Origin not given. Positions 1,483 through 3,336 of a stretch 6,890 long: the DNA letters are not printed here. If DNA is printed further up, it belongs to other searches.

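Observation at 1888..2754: All three nucleotide-binding motifs of the GH3/ANL fold appear substituted (candidate pseudoenzyme or altered chemistry)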

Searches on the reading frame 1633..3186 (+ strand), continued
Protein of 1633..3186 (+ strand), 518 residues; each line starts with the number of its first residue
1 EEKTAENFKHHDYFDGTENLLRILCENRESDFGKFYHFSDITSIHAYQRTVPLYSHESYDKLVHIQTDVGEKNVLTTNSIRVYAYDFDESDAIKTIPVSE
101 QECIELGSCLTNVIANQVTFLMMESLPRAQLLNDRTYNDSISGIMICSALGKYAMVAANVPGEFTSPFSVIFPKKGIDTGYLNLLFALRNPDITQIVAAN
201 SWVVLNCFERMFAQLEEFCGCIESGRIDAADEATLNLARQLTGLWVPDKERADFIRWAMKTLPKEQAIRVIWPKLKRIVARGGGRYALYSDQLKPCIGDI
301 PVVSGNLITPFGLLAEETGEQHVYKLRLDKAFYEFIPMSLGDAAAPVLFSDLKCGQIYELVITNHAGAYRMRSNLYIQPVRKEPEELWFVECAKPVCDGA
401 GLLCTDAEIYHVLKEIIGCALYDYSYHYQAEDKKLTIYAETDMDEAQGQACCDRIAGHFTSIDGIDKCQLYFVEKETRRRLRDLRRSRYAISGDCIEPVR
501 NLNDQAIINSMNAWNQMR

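Call 74: find_encoding_contigs(protein=P0246, flank=8000, max_places=1)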
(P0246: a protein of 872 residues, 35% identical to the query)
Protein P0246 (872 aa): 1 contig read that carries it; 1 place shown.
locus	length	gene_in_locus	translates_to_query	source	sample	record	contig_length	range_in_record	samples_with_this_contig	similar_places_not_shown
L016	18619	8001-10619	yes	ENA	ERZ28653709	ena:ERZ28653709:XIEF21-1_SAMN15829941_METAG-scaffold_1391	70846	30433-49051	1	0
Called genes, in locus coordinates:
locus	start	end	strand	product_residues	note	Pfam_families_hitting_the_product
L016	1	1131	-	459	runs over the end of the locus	-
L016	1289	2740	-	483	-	PF02789:Peptidase_M17_N, PF00883:Peptidase_M17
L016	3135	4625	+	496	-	PF00135:COesterase, PF20434:BD-FAE, PF07859:Abhydrolase_3 (faint)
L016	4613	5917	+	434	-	-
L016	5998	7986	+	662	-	PF00501:AMP-binding, PF13193:AMP-binding_C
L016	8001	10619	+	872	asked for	PF00535:Glycos_transf_2, PF10111:Glyco_tranf_2_2 (weak), PF03321:GH3, PF23571:GH3_M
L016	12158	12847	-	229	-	-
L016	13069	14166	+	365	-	PF00535:Glycos_transf_2, PF10111:Glyco_tranf_2_2, PF13641:Glyco_tranf_2_3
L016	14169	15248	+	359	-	PF00535:Glycos_transf_2, PF10111:Glyco_tranf_2_2, PF13506:Glyco_transf_21 (weak), PF13641:Glyco_tranf_2_3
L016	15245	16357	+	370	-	PF00535:Glycos_transf_2, PF10111:Glyco_tranf_2_2, PF13641:Glyco_tranf_2_3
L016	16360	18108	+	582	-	PF00664:ABC_membrane, PF00005:ABC_tran, PF02463:SMC_N (faint)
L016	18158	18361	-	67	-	-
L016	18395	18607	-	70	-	-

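Call 75: find_encoding_contigs(protein=P0260, flank=8000, max_places=1)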
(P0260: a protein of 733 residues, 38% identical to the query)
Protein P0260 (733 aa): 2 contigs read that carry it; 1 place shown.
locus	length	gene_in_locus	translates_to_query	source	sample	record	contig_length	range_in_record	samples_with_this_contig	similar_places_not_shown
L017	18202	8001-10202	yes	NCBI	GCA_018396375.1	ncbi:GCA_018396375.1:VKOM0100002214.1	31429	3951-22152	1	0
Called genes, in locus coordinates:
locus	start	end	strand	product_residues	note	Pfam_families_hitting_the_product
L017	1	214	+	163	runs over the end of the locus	PF26226:DUF8052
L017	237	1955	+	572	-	PF02554:CstA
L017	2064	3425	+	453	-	PF02812:ELFV_dehydrog_N, PF00208:ELFV_dehydrog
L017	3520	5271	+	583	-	PF16927:HisKA_7TM (weak), PF13487:HD_5, PF01966:HD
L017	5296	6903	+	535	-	PF00117:GATase, PF07722:Peptidase_C26 (weak), PF02540:NAD_synthase (faint), PF00958:GMP_synt_C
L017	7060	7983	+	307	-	PF00483:NTP_transferase, PF12804:NTP_transf_3 (weak)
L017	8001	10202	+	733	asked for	PF00535:Glycos_transf_2, PF10111:Glyco_tranf_2_2, PF03321:GH3, PF23571:GH3_M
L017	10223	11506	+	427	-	-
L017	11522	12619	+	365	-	PF00535:Glycos_transf_2, PF10111:Glyco_tranf_2_2, PF13641:Glyco_tranf_2_3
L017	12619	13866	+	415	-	PF01740:STAS, PF13466:STAS_2, PF01636:APH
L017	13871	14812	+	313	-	PF01636:APH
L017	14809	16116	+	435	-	-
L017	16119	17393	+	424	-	PF01740:STAS (weak), PF13466:STAS_2, PF01636:APH, PF03109:ABC1 (weak)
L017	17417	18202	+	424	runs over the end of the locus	PF01740:STAS, PF13466:STAS_2 (weak), PF01636:APH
